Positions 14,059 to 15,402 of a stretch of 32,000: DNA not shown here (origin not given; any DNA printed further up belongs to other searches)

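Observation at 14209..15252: Stand-alone TIR domain fused to a glycine-zipper multi-TM tail: candidate single-gene suicide or defence effector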

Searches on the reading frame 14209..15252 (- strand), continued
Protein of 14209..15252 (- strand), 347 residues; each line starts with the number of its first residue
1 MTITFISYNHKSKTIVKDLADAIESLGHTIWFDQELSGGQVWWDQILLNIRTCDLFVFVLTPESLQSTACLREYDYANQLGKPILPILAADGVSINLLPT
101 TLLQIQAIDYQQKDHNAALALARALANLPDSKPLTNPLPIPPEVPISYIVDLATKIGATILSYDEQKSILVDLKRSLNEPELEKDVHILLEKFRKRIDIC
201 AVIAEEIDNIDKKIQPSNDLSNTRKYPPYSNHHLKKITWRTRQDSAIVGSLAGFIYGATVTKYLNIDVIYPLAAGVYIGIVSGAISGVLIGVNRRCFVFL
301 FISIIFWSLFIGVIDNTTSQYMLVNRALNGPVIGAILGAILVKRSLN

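Call 18: find_related_loci(query=A1, collection=genome_contigs, flank=10000)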
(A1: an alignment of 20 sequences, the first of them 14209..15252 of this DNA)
Query A1 (347 aa) in genome_contigs; peptide patterns used: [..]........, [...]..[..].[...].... (x = any residue, [..] = any of these).
89 stretches matched a pattern; 65 encode a relative of the query (tblastn E <= 1e-3); 64 distinct loci.
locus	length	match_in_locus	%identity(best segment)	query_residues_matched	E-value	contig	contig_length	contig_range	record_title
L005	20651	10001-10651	57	1-225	3e-78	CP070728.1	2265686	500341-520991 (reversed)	MAG: Planctomycetota bacterium isolate bin43 chromosome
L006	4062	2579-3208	56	1-210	4e-76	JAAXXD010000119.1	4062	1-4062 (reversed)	MAG: Chlorobaculum sp. isolate W9_Combined_metabat2_063 W9_Combined_metabat2_063_NODE_17745, whole genome shotgun sequen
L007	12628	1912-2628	54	5-249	6e-73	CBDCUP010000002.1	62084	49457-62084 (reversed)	MAG: Acidobacteriota bacterium isolate 16872849-4fb5-44c6-903f-51e044fd3cdf genome assembly, contig: contig_2, whole gen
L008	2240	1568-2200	61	1-210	2e-74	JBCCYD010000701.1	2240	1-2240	MAG: Cyanobacteria bacterium P01_F01_bin.143 k141_1312341_length_2240_cov_10.2973, whole genome shotgun sequence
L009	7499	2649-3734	40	1-347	3e-71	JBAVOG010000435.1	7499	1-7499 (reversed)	MAG: Burkholderiales bacterium isolate MFD02366_ilm_asm_bin19 k127_44790, whole genome shotgun sequence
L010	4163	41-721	52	1-235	2e-70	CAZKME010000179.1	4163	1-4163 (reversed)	MAG TPA_asm: uncultured Zetaproteobacteria bacterium isolate SRP216583_co2_156 genome assembly, contig: NODE_19764_lengt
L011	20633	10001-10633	52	1-210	2e-68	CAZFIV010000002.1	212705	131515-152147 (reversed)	MAG TPA_asm: uncultured Myxococcales bacterium isolate SRP128890_co1_208 genome assembly, contig: NODE_42_length_212705_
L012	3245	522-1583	41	1-341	2e-68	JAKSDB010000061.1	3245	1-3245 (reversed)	MAG: Chlorobiales bacterium isolate MAG.374 k141_11766973, whole genome shotgun sequence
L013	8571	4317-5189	45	6-335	4e-68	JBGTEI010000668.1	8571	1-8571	MAG: Pyrinomonadaceae bacterium isolate JTS-RE163 k141_8846370, whole genome shotgun sequence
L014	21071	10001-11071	41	1-315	7e-67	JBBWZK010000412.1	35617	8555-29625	MAG: Blastocatellia bacterium isolate Holy_42 scaffold_3098968, whole genome shotgun sequence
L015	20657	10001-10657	55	1-227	1e-65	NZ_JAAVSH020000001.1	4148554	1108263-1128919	Endosymbiont of Lamellibrachia barhami isolate D756_A12_LB11 HiC_scaffold_1, whole genome shotgun sequence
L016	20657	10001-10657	55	1-227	4e-65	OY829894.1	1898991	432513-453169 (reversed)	MAG: Sedimenticolaceae bacterium isolate 6ff8635f-dff1-4316-91b4-0e33d66fd4de genome assembly, chromosome: 4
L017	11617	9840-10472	57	1-210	6e-65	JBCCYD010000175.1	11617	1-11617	MAG: Cyanobacteria bacterium P01_F01_bin.143 k141_2577306_length_11617_cov_12.0000, whole genome shotgun sequence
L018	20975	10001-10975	42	5-312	2e-64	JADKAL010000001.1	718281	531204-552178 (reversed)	MAG: Methylococcaceae bacterium isolate Mari_18-Q3-R65-66_BAT3C.366 tig00001418-10-7170790, whole genome shotgun sequenc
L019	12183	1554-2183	52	1-210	1e-62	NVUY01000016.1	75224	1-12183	MAG: Sulfurovum sp. isolate NORP77 Contig_source1383C_923, whole genome shotgun sequence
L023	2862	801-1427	49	1-208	3e-62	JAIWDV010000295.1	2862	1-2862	MAG: Bacteroidales bacterium isolate SFP3_RS_13_14 NODE_23220_length_2862_cov_1.703108, whole genome shotgun sequence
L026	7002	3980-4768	48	1-255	2e-59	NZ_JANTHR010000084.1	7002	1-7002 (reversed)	MAG: Sulfurovum sp. isolate bin30019 c_000000001962, whole genome shotgun sequence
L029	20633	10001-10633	52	1-210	9e-58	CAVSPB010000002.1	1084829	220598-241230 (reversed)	MAG: uncultured Gammaproteobacteria bacterium isolate MFD01561.bin.2.108 genome assembly, contig: contig_15574, whole ge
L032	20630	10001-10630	49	1-210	2e-55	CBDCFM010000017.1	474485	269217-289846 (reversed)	MAG: Terriglobia bacterium isolate c54ba7f5-15f4-4a56-8061-a18d687d4eea genome assembly, contig: contig_17, whole genome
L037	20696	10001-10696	48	1-228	2e-53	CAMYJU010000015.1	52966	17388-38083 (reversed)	MAG: uncultured Gammaproteobacteria bacterium isolate ES_Gamma_036 genome assembly, contig: scaffold_205, whole genome s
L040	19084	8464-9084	53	5-210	6e-50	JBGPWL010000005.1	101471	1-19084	MAG: Pyrinomonadaceae bacterium isolate OBJ1_062018_090_65 k141_464864_length_101471_cov_19.3492, whole genome shotgun s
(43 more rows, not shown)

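Call 31: search_solved_structures(query=A2, max_evalue=0.01, show_alignments=2)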
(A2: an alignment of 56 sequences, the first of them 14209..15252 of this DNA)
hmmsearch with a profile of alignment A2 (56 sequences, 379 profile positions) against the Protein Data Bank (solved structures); distinct sequences matched with E-value up to 0.01: 10.
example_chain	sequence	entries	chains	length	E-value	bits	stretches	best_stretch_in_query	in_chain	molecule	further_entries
8qlo_A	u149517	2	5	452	2.9e-08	36.9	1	2-137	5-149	Toll/interleukin-1 receptor domain-containing protein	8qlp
9mud_K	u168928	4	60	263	8.4e-06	28.8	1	1-93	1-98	Cat1 (CRISPR associated TIR 1) pentagonal filament | Cat1 (CRISPR associated TIR 1) pentagonal filament assembly | Cat1 (CRISPR-associated TIR 1)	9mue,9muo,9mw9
9tzw_A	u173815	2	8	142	0.0023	20.8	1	3-87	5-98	NAD(+) hydrolase SARM1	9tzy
9mw1_B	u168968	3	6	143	0.0023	20.7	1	3-87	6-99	NAD(+) hydrolase SARM1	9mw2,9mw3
10rb_A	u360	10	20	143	0.0023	20.7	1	3-87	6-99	NAD(+) hydrolase SARM1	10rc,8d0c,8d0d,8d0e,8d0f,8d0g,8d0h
10ra_A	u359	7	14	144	0.0024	20.7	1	3-87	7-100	Sterile alpha and TIR motif-containing protein 1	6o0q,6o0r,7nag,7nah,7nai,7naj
6o0u_A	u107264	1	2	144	0.0024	20.7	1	3-87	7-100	Sterile alpha and TIR motif-containing protein 1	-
9hq0_A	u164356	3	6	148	0.0026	20.6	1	3-87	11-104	NAD(+) hydrolase SARM1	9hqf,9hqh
6wvs_A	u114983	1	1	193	0.0026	20.6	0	183-216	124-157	DeNovoTIM15 hyperstable de novo TIM barrel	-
6o0v_A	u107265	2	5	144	0.007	19.2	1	3-87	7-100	Sterile alpha and TIR motif-containing protein 1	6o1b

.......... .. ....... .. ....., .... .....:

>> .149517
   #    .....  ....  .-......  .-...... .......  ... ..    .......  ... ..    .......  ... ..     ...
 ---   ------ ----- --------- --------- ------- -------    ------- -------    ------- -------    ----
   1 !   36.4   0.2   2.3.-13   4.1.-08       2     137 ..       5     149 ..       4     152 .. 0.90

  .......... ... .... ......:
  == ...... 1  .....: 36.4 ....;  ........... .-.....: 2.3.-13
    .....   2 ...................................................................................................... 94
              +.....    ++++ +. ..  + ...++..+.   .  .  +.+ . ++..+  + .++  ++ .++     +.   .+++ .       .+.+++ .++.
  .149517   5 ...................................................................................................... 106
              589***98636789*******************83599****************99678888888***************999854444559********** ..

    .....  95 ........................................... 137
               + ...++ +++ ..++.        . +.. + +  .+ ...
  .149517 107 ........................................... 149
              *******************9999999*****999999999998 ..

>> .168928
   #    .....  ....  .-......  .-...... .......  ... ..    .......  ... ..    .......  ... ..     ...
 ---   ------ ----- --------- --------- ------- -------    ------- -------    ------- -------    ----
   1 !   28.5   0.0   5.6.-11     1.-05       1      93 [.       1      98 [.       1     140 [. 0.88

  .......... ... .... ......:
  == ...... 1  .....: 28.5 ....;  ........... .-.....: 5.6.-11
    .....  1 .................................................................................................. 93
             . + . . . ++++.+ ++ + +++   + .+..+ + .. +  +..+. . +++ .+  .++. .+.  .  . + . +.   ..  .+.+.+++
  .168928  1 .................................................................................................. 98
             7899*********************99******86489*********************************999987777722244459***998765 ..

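Call 36: predict_structure(alignment_id=A2)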
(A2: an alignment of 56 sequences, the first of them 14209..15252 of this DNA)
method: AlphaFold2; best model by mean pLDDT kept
length: 347 residues; sequences in the alignment: 56
mean_pLDDT: 83.6   pTM: 0.53
mean pLDDT of the five models: 83.6, 82.9, 82.9, 80.6, 80.0
residues with pLDDT >= 90: 124; 70-90: 185; 50-70: 25; < 50: 13
segments of 3 or more residues with pLDDT < 50: 224-233
pLDDT, mean of each block of 10 residues (from residue 1): 92 91 96 68 89 96 88 94 94 81 84 90 92 89 74 81 90 81 78 93 94 65 47 66 90 88 79 84 86 80 86 81 78 83 76
secondary structure, 60 per line:
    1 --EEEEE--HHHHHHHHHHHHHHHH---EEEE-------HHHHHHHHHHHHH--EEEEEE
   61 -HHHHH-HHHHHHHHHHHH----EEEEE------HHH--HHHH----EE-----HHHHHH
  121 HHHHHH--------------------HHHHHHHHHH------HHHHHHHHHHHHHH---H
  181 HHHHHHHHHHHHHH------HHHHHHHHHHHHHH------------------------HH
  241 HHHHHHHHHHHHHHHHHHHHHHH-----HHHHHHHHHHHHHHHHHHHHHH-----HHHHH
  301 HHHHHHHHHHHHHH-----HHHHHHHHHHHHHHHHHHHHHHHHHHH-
elements in order: E3-7 H10-25 E29-32 H40-52 E55-60 H62-66 H68-79 E84-88 H100-103 H115-126 H147-156 H163-176 H180-194 H201-214 H239-263 H269-290 H296-314 H320-346

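Call 40: fold_search(model_id=the predicted structure, library=pdb)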
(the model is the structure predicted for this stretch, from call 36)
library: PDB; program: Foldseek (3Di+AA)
matches with E <= 10: 907; with E <= 0.001: 7
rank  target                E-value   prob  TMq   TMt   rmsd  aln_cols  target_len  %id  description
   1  8oz6_A                1.0e-04  1.00  0.30  0.25  13.3       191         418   21  cryoEM structure of SPARTA complex ligand-free (released 2023-08-16)
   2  8qlp_E                2.6e-04  1.00  0.34  0.28   2.5       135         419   21  CryoEM structure of the RNA/DNA bound SPARTA (BabAgo/TIR-APAZ) tetrameric complex (released 2024-01-31)
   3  8spo_I                4.0e-04  1.00  0.33  0.31   3.8       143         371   22  Tetramerized activation of MapSPARTA bound with NAD+ (released 2023-08-23)
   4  8yym_A                4.7e-04  1.00  0.29  0.68   3.8       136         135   24  Cryo-EM structure of cylindrical fiber of MyD88 TIR (released 2025-03-26)
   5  9mw2_A                6.0e-04  1.00  0.30  0.73   3.6       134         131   22  Structure of SARM1 TIR domain bound to G6831 (released 2026-02-04)
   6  6o1b                  7.0e-04  1.00  0.29  0.67   3.4       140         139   19  Crystal structure of the TIR domain G601P mutant from human SARM1, crystal form 1 (released 2019-09-04)
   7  9mw1_B                7.7e-04  1.00  0.30  0.68   3.5       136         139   21  Structure of SARM1 TIR domain bound to G8758 (released 2026-02-04)
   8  6o0v_C                1.0e-03  1.00  0.29  0.64   3.9       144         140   19  Crystal structure of the TIR domain G601P mutant from human SARM1, crystal form 2 (released 2019-09-04)
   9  8i87_A                1.0e-03  1.00  0.31  0.26  15.8       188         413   20  Cryo-EM structure of TIR-APAZ/Ago-gRNA-DNA complex (released 2023-07-19)
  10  8isy_B                1.1e-03  1.00  0.33  0.26   7.1       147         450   21  Cryo-EM structure of free-state Crt-SPARTA (released 2023-10-18)
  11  8ifl_F                1.1e-03  1.00  0.29  0.25   7.6       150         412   17  Cryo-EM structure of tetrameric SPARTA gRNA-ssDNA target complex in state 1 (released 2024-01-17)
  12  8w8m_1A               1.2e-03  1.00  0.30  0.71   3.6       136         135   25  Cryo-EM structure of helical filament of MyD88 TIR (released 2024-09-04)
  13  8qlp_A                1.4e-03  1.00  0.32  0.27   2.9       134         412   22  CryoEM structure of the RNA/DNA bound SPARTA (BabAgo/TIR-APAZ) tetrameric complex (released 2024-01-31)
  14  8qlp_I                1.5e-03  1.00  0.32  0.27   3.2       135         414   22  CryoEM structure of the RNA/DNA bound SPARTA (BabAgo/TIR-APAZ) tetrameric complex (released 2024-01-31)
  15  4jen_B                1.5e-03  1.00  0.27  0.68   3.9       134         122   18  Structure of Clostridium botulinum CMP N-glycosidase, BcmB (released 2013-09-11)
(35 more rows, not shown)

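Call 41: search_protein_families(library=pfam, alignment_id=A3, max_evalue=0.00001)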
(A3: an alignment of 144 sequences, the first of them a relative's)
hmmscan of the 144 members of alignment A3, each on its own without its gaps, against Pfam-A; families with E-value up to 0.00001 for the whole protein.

A. member 1, L001:7700-8026:+ (108 aa): 0 families

B. families by the number of members that match (of 144 scanned): 119 families (the first 25 are shown)
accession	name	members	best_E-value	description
PF18181.6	SLATT_1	5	1.2e-14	SMODS and SLOG-associating 2TM effector domain 1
PF00005.33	ABC_tran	4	1.2e-35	ABC transporter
PF14015.11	DUF4231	4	1.2e-24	Protein of unknown function (DUF4231)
PF13715.12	CarbopepD_reg_2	2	4.4e-16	CarboxypepD_reg-like domain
PF13620.12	CarboxypepD_reg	2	5.8e-16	Carboxypeptidase regulatory-like domain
PF00583.31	Acetyltransf_1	2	8.4e-16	Acetyltransferase (GNAT) family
PF13508.13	Acetyltransf_7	2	3.1e-12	Acetyltransferase (GNAT) domain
PF13304.12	AAA_21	2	3.8e-08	AAA domain, putative AbiEii toxin, Type IV TA system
PF03255.19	ACCA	1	3.9e-144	Acetyl co-enzyme A carboxylase carboxyltransferase-like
PF03796.21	DnaB_C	1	8.4e-103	DnaB-like helicase C terminal domain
PF17652.7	Glyco_hydro81C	1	9e-99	Glycosyl hydrolase family 81 C-terminal domain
PF03881.20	Fructosamin_kin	1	1.2e-74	Fructosamine kinase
PF00370.27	FGGY_N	1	1.6e-72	FGGY family of carbohydrate kinases, N-terminal domain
PF00425.24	Chorismate_bind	1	2e-68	chorismate binding enzyme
PF05127.21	NAT10_TcmA_helicase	1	1.1e-55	RNA cytidine acetyltransferase NAT10/TcmA, helicase domain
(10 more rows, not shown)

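Call 51: search_dna_similar(query=window:14209-15252:-, collection=plasmids, mode=protein, max_evalue=0.00001, max_rows=15)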
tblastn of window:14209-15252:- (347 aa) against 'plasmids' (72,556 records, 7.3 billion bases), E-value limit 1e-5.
Records with a match: 5; places in all: 6; records where one place covers at least 80% of the query: 0.
Best place of each record, by identity: <60% 5.
By first word of the organism name: Mycobacterium 1; Chondrinema 1; Bernardetia 1; Candidatus 1; Tolypothrix 1.
By predicted mobility (MOB-suite, as given by PLSDB): non-mobilizable 3; mobilizable 2.
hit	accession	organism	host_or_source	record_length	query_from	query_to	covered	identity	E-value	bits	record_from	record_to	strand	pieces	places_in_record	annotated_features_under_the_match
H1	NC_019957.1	Mycobacterium sp. JS623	-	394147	5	221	63%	34.5%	9e-22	103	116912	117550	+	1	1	toll/interleukin-1 receptor domain-containing protein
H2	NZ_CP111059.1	Chondrinema litorale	Seaweed,red alga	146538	2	114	33%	34.5%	4e-12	75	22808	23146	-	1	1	TIR domain-containing protein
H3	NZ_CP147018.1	Bernardetia sp. Wsw4-3y2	Red alga,Red algae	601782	2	110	31%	35.5%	2e-10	70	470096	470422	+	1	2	TIR domain-containing protein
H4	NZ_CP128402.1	Candidatus Chlorohelix allophototropha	Single colony of Candidatus Chlorohelix ...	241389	5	112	31%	35.7%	1e-10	71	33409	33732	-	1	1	TIR domain-containing protein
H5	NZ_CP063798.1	Tolypothrix sp. PCC 7712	Soil sample,soil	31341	1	114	33%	27.8%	1e-7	61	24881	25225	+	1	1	TIR domain-containing protein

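Call 52: search_dna_similar(query=window:14209-15252:-, collection=phages, mode=protein, max_evalue=0.00001, max_rows=15)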
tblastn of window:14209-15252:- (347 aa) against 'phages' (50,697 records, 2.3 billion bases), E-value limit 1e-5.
No match.

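Call 55: find_encoding_contigs(protein=P0001, flank=10000, max_places=4)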
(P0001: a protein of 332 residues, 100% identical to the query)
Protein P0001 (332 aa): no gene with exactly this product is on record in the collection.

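Call 56: list_cluster_members(proteins=[P0001, P0002, P0021])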
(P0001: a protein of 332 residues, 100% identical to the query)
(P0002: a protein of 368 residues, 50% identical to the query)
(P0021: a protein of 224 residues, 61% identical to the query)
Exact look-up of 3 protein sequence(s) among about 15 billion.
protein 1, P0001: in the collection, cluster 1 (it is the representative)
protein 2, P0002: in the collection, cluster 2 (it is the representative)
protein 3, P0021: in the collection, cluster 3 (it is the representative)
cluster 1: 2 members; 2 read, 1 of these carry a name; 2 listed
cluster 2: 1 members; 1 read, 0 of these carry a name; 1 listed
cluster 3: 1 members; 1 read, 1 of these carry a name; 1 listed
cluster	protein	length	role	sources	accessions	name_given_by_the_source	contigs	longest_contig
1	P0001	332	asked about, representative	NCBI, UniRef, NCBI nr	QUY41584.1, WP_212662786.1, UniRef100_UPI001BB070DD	toll/interleukin-1 receptor domain-containing protein [Acaryochloris marina] | toll/interleukin-1 receptor domain-containing protein n=1 Tax=Acaryochloris marina ...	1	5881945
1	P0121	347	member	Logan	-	-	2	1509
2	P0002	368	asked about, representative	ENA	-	-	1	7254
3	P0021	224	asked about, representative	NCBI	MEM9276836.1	MAG: toll/interleukin-1 receptor domain-containing protein, partial [Cyanobacteria ...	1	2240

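Call 57: find_encoding_contigs(protein=P0002, flank=8000, max_places=2)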
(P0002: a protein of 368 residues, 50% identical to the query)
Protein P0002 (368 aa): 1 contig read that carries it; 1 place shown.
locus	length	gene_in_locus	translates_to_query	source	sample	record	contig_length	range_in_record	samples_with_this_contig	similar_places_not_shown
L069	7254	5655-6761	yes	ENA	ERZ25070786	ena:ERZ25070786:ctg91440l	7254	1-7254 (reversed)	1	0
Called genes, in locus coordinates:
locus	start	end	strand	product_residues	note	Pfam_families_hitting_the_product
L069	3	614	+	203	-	?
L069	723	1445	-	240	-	PF01638:HxlR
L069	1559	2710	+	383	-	PF02771:Acyl-CoA_dh_N, PF02770:Acyl-CoA_dh_M, PF08028:Acyl-CoA_dh_2 (weak)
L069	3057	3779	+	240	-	PF00230:MIP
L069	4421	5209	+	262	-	PF00702:Hydrolase (weak), PF13419:HAD_2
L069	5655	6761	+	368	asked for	PF13676:TIR_2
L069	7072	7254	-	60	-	?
